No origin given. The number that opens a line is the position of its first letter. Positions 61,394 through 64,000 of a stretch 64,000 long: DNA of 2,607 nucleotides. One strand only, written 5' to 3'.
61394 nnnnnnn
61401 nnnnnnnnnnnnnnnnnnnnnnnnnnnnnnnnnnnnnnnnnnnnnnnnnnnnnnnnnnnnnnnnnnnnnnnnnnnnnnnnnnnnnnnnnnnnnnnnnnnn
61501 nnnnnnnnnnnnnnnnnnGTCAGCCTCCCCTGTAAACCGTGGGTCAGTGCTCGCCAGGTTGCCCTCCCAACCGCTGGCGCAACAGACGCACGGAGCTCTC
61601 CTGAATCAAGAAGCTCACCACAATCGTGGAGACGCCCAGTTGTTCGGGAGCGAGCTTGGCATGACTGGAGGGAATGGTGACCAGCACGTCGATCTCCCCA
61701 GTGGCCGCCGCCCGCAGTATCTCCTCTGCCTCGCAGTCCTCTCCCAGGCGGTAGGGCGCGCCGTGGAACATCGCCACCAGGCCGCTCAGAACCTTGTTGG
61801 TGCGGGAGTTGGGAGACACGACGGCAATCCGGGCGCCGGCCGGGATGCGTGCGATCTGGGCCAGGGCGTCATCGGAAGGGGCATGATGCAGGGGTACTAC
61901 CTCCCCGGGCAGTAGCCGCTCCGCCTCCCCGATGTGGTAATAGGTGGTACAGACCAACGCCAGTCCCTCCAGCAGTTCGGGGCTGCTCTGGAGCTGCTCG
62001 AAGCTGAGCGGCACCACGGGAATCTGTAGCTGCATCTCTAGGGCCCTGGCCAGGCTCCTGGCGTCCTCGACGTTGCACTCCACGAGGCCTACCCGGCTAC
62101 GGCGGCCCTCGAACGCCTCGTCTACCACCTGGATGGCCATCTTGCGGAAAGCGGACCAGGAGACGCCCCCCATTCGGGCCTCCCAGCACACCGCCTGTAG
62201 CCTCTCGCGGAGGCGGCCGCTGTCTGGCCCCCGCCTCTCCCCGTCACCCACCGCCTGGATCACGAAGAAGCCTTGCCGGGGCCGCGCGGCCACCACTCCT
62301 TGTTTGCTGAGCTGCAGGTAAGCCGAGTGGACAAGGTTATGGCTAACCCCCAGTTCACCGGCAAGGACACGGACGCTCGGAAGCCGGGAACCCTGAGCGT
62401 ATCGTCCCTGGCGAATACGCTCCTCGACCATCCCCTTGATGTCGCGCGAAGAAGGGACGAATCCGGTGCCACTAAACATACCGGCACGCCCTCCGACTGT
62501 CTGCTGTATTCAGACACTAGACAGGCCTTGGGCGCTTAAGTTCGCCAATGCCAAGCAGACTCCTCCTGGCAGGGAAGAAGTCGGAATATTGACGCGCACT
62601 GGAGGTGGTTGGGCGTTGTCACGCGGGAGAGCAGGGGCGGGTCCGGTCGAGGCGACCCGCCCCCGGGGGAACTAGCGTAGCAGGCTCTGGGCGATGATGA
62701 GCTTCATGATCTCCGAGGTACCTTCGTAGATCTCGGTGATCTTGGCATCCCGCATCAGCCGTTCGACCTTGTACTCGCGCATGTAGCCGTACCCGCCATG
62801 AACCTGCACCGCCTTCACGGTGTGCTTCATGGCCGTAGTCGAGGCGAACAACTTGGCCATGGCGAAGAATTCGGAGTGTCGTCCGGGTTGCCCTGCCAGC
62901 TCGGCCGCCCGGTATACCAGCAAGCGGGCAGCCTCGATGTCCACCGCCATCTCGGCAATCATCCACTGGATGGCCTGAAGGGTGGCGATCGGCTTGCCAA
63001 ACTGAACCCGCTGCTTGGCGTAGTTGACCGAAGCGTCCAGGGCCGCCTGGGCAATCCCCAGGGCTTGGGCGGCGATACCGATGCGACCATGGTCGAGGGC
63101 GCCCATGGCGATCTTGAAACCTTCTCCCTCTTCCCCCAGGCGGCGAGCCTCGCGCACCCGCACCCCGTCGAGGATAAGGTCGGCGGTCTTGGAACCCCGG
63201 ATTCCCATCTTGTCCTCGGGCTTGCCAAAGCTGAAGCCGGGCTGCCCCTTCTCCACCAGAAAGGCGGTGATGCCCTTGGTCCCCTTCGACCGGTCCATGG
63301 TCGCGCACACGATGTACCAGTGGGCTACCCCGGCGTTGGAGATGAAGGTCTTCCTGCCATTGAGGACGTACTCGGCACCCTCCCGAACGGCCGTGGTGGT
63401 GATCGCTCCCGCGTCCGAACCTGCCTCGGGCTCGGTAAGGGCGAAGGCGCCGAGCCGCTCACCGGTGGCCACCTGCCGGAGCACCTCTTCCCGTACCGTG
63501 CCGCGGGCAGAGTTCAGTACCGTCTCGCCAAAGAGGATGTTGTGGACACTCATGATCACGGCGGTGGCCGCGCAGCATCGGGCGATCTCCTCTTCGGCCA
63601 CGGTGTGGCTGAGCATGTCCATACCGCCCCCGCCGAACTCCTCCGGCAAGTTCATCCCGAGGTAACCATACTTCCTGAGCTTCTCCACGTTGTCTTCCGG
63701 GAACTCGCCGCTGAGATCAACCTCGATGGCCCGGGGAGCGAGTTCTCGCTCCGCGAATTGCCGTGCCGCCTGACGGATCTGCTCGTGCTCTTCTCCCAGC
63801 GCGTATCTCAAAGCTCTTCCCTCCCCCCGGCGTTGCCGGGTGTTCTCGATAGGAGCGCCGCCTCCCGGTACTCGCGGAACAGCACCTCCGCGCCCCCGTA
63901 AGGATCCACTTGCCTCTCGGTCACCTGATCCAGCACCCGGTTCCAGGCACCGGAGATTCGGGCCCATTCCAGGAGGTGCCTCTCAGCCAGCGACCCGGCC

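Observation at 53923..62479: GntR-controlled array: three M29-fold paralogs, an ECF transporter with unknown specificity, a creatininase-family amidohydrolase and a creatinase/prolidase-type M24 enzyme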

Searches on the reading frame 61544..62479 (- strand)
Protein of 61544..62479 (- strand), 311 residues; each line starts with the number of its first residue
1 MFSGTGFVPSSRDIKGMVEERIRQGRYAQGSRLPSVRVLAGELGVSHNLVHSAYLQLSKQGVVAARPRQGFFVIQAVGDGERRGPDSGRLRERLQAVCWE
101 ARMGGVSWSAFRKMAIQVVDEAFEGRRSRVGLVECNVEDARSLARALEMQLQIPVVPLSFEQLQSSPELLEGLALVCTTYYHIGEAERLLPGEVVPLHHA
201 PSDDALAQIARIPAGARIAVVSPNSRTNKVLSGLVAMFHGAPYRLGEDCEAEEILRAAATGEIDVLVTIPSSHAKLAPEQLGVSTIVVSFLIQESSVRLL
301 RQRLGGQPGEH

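Call 4: search_protein_families(library=pfam, proteins=[window:61544-62479:-], max_evalue=0.01)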
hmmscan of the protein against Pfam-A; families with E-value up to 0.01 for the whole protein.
window:61544-62479:- (311 aa): 1 family
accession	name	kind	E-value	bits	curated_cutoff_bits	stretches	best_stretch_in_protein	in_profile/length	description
PF00392.27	GntR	-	1.4e-15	57.1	27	1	12-73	3-64/64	Bacterial regulatory proteins, gntR family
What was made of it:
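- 61544..62479 (-): GntR-family regulator, 311 aa: wHTH plus a ~190-aa C-terminal domain that is not FCD, UTRA or MocR. PF00392 E 1.4e-15 (call 4).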

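Call 5: search_protein_families(library=ncbifam, proteins=[window:61544-62479:-], max_evalue=0.01)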
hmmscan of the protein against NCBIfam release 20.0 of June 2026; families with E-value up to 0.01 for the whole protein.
window:61544-62479:- (311 aa): 19 families
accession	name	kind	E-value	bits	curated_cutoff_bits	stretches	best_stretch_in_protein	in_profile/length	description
NF052282.1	PLP_TF_PdxR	equivalog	1.1e-14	54.3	320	1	17-76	9-68/448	MocR-like pyridoxine biosynthesis transcription factor PdxR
NF053730.1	TransRegRv1152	equivalog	2.1e-12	47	170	1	17-75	24-82/120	Rv1152 family transcriptional regulator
NF052286.1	ecto_TF_EhuR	exception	4.8e-10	38.6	480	1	14-79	16-81/458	MocR-like ectoine utilization transcription factor EhuR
NF052290.2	MocR_like_YczR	exception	4.6e-09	35.5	487.4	1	9-73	19-83/458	MocR-like transcription factor YczR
NF012025.0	PRK15481.1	equivalog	5e-09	35.3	573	1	11-87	8-84/432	MocR-like B6 salvage transcription factor PtsJ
TIGR02018.2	his_ut_repres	equivalog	1e-08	34.8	220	1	12-75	2-65/226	histidine utilization transcriptional repressor HutC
NF052281.1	rhizopine_MocR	equivalog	1.1e-08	34.3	650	1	8-77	17-86/479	rhizopine catabolism transcriptional regulator MocR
NF052285.1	GABA_TF_GabR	exception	2.2e-08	33.4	600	1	14-75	4-65/456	MocR-like transcriptional regulator GabR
NF007741.0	PRK10421.1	equivalog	1.6e-07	31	311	1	13-75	11-73/262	transcriptional regulator LldR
NF047563.1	modulin_PmtR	equivalog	2.2e-07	31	200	1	9-73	12-76/125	PSM export ABC transporter transcriptional regulator PmtR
NF007588.0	PRK10225.1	equivalog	7.7e-06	25.4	442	1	13-87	13-87/257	Uxu operon transcriptional regulator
TIGR02325.1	C_P_lyase_phnF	equivalog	9.4e-06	25.3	156.8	1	11-74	10-73/238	phosphonate metabolism transcriptional regulator PhnF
NF008571.0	PRK11523.1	equivalog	1e-05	25.1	396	1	18-75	17-74/258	transcriptional regulator ExuR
NF052441.1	TransRegRv0792c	equivalog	1.6e-05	24.3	400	1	6-77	13-84/260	Rv0792c family HTH-type transcriptional regulator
NF041547.1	GntR_LSA1692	equivalog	4.5e-05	23.2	275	1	13-75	5-67/233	GntR family transcriptional regulator, LSA1692 subfamily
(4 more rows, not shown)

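Call 24: search_protein_families(library=pfam, proteins=[window:61544-62479:-], max_evalue=10)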
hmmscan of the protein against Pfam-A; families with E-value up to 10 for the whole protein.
window:61544-62479:- (311 aa): 2 families
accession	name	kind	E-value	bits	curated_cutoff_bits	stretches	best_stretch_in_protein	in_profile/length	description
PF00392.27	GntR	-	1.4e-15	57.1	27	1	12-73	3-64/64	Bacterial regulatory proteins, gntR family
PF18024.7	HTH_50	-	0.11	12.6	27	1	32-48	22-38/50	Helix-turn-helix domain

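Call 87: search_solved_structures(query=A5, max_evalue=10, show_alignments=0)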
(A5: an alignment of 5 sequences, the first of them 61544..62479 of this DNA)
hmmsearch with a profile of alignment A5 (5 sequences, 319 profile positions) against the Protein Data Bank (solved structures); distinct sequences matched with E-value up to 10: 81 (the best 60 are shown).
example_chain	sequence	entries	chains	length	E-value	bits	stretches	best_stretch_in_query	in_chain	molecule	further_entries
4ham_A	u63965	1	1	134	2.1e-18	69.8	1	2-113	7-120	Lmo2241 protein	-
3neu_A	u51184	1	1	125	2.3e-17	66.4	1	8-110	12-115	Lin1836 protein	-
3by6_A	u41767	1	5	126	8.4e-17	64.5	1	5-117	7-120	Predicted transcriptional regulator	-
6sbs_A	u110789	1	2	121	1.4e-15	60.5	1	8-119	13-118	Regulatory protein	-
7pq9_AAA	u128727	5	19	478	2.8e-14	56.2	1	8-75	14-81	PLP-dependent aminotransferase family protein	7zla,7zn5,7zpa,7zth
4r1h_A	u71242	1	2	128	8.2e-14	54.7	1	7-113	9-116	Lmo0741 protein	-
3ic7_A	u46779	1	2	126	4.6e-12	49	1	11-119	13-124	Putative transcriptional regulator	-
3tqn_A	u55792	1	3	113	4.2e-11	45.8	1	7-77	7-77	Transcriptional regulator, GntR family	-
4n0b_A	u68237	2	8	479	9.2e-10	41.4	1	11-77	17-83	HTH-type transcriptional regulatory protein GabR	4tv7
4mgr_A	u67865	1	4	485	9.3e-10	41.4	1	11-77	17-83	HTH-type transcriptional regulatory protein GabR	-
9jpj_C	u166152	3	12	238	9.5e-10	41.3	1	8-81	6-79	Pyruvate dehydrogenase complex repressor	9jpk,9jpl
4u0y_A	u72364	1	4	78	3.9e-09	39.3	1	2-73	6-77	HTH-type transcriptional repressor YvoA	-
5dv5_A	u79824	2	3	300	5.8e-09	38.8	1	17-81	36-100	GntR family transcriptional regulator | Fatty acid metabolism regulator protein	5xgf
4u0v_A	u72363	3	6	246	6e-09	38.7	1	2-82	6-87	HTH-type transcriptional repressor YvoA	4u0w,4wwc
2wv0_A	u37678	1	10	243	6e-09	38.7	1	2-82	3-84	HTH-TYPE TRANSCRIPTIONAL REPRESSOR YVOA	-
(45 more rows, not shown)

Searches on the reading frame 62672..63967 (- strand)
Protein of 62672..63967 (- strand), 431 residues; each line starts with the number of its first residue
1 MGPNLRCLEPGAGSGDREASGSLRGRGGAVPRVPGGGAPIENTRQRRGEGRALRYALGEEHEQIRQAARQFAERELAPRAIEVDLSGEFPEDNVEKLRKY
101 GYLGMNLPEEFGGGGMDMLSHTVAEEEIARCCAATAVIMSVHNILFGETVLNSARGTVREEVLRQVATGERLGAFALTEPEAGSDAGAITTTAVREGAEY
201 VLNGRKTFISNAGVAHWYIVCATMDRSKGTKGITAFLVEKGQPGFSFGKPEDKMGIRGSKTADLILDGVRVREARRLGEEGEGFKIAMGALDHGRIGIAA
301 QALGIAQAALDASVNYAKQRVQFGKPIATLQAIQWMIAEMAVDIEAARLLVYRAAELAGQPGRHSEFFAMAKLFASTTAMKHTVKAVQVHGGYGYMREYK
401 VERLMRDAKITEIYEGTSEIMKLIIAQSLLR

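Call 27: search_protein_families(library=pfam, proteins=[window:62672-63967:-], max_evalue=0.001)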
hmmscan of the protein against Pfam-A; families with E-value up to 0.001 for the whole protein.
window:62672-63967:- (431 aa): 5 families
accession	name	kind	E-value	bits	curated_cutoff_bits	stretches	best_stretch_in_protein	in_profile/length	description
PF00441.29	Acyl-CoA_dh_1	-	1.9e-53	181.1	22.4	1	281-430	1-150/150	Acyl-CoA dehydrogenase, C-terminal domain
PF02771.21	Acyl-CoA_dh_N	-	1e-30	106.8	22.9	1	59-170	2-113/113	Acyl-CoA dehydrogenase, N-terminal domain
PF02770.24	Acyl-CoA_dh_M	-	3.3e-28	98.1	33.3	1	174-269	1-97/97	Acyl-CoA dehydrogenase, middle domain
PF08028.16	Acyl-CoA_dh_2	-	3.6e-25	89.2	22.7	1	296-418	1-133/134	Acyl-CoA dehydrogenase, C-terminal domain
PF22924.1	ACOX_C_alpha1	-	3.7e-06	27.3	27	1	368-430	107-169/169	Acyl-CoA oxidase, C-alpha1 domain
